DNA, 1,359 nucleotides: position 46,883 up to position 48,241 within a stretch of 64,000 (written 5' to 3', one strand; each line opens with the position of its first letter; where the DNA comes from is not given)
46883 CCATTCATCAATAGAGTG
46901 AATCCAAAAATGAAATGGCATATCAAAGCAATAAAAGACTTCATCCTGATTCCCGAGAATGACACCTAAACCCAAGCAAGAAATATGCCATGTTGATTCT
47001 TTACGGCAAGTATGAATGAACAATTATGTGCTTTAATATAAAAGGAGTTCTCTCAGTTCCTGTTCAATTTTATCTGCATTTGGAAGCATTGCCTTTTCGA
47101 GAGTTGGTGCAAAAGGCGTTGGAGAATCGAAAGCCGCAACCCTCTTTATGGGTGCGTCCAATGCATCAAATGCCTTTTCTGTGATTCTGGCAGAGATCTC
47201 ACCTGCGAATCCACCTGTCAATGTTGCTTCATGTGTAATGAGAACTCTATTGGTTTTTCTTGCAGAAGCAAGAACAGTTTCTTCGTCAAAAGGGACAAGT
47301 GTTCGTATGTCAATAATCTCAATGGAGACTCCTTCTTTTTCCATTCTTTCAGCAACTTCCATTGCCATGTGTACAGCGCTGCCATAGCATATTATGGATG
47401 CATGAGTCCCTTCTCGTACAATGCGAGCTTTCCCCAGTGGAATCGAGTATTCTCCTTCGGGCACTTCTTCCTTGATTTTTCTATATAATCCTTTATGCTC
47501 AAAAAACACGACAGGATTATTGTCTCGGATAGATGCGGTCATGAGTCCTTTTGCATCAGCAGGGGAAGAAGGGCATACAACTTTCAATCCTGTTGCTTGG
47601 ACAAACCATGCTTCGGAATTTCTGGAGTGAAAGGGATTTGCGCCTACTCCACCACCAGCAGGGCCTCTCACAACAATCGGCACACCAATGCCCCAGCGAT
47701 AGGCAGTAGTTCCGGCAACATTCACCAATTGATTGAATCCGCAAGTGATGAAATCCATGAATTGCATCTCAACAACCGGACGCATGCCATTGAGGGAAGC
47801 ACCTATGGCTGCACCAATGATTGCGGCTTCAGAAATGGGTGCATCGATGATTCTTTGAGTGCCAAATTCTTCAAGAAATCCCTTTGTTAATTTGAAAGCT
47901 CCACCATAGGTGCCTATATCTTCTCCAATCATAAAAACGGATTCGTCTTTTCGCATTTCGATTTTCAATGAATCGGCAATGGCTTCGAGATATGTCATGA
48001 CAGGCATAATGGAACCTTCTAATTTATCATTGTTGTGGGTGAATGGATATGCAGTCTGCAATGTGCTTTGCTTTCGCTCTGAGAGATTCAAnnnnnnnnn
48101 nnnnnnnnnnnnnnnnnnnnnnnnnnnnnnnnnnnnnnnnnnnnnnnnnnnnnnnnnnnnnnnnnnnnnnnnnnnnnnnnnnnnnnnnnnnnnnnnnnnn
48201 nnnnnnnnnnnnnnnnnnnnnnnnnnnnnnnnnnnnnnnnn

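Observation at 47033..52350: purT inserted between E1-alpha and E1-beta genes, downstream of a bi-domain ADH/Gfo-Idh-MocA oxidoreductase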

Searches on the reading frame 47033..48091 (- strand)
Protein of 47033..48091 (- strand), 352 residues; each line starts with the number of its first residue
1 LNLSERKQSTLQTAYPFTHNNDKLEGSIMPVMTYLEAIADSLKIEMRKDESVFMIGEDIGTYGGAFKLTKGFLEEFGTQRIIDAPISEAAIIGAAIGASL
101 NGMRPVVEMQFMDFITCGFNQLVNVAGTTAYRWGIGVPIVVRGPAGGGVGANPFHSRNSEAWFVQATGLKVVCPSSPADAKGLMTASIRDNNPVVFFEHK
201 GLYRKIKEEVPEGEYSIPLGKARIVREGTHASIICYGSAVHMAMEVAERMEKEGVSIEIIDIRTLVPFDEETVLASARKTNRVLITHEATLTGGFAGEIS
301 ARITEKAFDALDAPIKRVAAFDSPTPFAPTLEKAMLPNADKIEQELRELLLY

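Call 3: search_protein_families(library=pfam, proteins=[window:47033-48091:-])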
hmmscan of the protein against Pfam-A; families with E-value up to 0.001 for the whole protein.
window:47033-48091:- (352 aa): 3 families
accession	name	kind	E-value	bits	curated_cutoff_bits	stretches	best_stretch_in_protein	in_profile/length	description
PF02780.25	Transketolase_C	-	1.1e-39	135.6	25.9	1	220-342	1-124/124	Transketolase, C-terminal domain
PF02779.29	Transket_pyr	-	4.3e-37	127.9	27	1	32-204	3-173/174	Transketolase, pyrimidine binding domain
PF17147.9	PFOR_II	-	2.8e-06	28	27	1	232-306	4-77/102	Pyruvate:ferredoxin oxidoreductase core domain II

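Call 5: search_protein_families(library=ncbifam, proteins=[window:47033-48091:-], max_evalue=0.00001)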
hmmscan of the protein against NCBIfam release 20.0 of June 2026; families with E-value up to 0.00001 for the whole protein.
window:47033-48091:- (352 aa): 10 families
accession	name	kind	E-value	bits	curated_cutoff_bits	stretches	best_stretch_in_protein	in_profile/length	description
NF006667.0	PRK09212.1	subfamily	2e-101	339.2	321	1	29-350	1-323/327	pyruvate dehydrogenase complex E1 component subunit beta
NF008854.0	PRK11892.1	equivalog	5.7e-100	335.2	454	1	10-345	120-457/464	pyruvate dehydrogenase complex E1 component subunit beta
TIGR00204.1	dxs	equivalog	2.6e-22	79.1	465.95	1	3-321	281-584/616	1-deoxy-D-xylulose-5-phosphate synthase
NF004559.0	PRK05899.2-5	equivalog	2.3e-19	69.1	488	1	40-329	326-602/627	transketolase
NF008968.0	PRK12315.1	subfamily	2.3e-16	59.2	510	1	6-311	254-545/582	1-deoxy-D-xylulose-5-phosphate synthase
NF003933.0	PRK05444.2-2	equivalog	1.1e-12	47.3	395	1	68-337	326-587/606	1-deoxy-D-xylulose-5-phosphate synthase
NF004556.0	PRK05899.2-2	equivalog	1.7e-12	46.4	575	1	212-308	503-598/639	transketolase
TIGR03710.1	OAFO_sf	subfamily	4.1e-07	29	482.75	1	227-303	462-536/561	2-oxoacid:acceptor oxidoreductase subunit alpha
NF041170.1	Oxoac_fdxalpha_Archa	equivalog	7.1e-07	27.9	800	1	227-299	518-590/636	2-oxoacid:ferredoxin oxidoreductase subunit alpha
NF006412.0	PRK08659.1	equivalog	9.4e-06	25.1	411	0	204-286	251-332/378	2-oxoacid:acceptor oxidoreductase subunit alpha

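Call 18: search_solved_structures(query=window:47036-48007:-, max_evalue=1e-20)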
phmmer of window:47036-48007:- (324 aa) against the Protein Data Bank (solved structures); distinct sequences matched with E-value up to 1e-20: 12.
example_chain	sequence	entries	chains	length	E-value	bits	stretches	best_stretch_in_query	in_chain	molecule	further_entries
1um9_B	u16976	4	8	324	9.1e-90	304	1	1-316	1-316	2-oxo acid dehydrogenase beta subunit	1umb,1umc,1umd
3duf_B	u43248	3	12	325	4.1e-88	298.6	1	2-316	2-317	Pyruvate dehydrogenase E1 component subunit beta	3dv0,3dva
1w85_B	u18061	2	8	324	7.2e-88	297.8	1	4-316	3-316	PYRUVATE DEHYDROGENASE E1 COMPONENT, BETA SUBUNIT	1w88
1ik6_A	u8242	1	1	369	3.6e-83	282.4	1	8-317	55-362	pyruvate dehydrogenase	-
1dtw_B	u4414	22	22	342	2.1e-74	253.6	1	5-323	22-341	BRANCHED-CHAIN ALPHA-KETO ACID DEHYDROGENASE BETA SUBUNIT | 2-OXOISOVALERATE DEHYDROGENASE BETA SUBUNIT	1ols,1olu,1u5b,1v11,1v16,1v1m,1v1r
2j9f_B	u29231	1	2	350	2.3e-74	253.5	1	5-323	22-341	2-OXOISOVALERATE DEHYDROGENASE BETA SUBUNIT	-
1olx_B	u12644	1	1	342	3.5e-73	249.6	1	5-323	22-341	2-OXOISOVALERATE DEHYDROGENASE BETA SUBUNIT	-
2bp7_B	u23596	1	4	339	4e-72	246.1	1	3-319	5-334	2-OXOISOVALERATE DEHYDROGENASE BETA SUBUNIT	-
1qs0_B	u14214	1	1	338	4e-72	246.1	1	3-319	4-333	2-OXOISOVALERATE DEHYDROGENASE BETA-SUBUNIT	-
6cer_B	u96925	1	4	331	2.6e-70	240.1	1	5-314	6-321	Pyruvate dehydrogenase E1 component subunit beta, mitochondrial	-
3exe_B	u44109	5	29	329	2.7e-70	240.1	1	5-314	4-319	Pyruvate dehydrogenase E1 component subunit beta, mitochondrial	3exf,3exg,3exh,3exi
1ni4_B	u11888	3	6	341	2.9e-70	240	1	5-314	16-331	Pyruvate dehydrogenase E1 component: Beta subunit | Pyruvate dehydrogenase E1 component subunit beta | Pyruvate dehydrogenase E1 component subunit beta, mitocho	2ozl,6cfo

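Call 44: search_solved_structures(query=window:47036-48007:-, max_evalue=1e-87, show_alignments=3)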
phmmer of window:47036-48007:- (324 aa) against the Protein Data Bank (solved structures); distinct sequences matched with E-value up to 1e-87: 3.
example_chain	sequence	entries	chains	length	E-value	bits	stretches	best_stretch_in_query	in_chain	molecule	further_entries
1um9_B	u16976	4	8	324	9.1e-90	304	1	1-316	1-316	2-oxo acid dehydrogenase beta subunit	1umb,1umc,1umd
3duf_B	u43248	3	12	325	4.1e-88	298.6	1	2-316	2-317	Pyruvate dehydrogenase E1 component subunit beta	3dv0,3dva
1w85_B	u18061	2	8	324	7.2e-88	297.8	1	4-316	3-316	PYRUVATE DEHYDROGENASE E1 COMPONENT, BETA SUBUNIT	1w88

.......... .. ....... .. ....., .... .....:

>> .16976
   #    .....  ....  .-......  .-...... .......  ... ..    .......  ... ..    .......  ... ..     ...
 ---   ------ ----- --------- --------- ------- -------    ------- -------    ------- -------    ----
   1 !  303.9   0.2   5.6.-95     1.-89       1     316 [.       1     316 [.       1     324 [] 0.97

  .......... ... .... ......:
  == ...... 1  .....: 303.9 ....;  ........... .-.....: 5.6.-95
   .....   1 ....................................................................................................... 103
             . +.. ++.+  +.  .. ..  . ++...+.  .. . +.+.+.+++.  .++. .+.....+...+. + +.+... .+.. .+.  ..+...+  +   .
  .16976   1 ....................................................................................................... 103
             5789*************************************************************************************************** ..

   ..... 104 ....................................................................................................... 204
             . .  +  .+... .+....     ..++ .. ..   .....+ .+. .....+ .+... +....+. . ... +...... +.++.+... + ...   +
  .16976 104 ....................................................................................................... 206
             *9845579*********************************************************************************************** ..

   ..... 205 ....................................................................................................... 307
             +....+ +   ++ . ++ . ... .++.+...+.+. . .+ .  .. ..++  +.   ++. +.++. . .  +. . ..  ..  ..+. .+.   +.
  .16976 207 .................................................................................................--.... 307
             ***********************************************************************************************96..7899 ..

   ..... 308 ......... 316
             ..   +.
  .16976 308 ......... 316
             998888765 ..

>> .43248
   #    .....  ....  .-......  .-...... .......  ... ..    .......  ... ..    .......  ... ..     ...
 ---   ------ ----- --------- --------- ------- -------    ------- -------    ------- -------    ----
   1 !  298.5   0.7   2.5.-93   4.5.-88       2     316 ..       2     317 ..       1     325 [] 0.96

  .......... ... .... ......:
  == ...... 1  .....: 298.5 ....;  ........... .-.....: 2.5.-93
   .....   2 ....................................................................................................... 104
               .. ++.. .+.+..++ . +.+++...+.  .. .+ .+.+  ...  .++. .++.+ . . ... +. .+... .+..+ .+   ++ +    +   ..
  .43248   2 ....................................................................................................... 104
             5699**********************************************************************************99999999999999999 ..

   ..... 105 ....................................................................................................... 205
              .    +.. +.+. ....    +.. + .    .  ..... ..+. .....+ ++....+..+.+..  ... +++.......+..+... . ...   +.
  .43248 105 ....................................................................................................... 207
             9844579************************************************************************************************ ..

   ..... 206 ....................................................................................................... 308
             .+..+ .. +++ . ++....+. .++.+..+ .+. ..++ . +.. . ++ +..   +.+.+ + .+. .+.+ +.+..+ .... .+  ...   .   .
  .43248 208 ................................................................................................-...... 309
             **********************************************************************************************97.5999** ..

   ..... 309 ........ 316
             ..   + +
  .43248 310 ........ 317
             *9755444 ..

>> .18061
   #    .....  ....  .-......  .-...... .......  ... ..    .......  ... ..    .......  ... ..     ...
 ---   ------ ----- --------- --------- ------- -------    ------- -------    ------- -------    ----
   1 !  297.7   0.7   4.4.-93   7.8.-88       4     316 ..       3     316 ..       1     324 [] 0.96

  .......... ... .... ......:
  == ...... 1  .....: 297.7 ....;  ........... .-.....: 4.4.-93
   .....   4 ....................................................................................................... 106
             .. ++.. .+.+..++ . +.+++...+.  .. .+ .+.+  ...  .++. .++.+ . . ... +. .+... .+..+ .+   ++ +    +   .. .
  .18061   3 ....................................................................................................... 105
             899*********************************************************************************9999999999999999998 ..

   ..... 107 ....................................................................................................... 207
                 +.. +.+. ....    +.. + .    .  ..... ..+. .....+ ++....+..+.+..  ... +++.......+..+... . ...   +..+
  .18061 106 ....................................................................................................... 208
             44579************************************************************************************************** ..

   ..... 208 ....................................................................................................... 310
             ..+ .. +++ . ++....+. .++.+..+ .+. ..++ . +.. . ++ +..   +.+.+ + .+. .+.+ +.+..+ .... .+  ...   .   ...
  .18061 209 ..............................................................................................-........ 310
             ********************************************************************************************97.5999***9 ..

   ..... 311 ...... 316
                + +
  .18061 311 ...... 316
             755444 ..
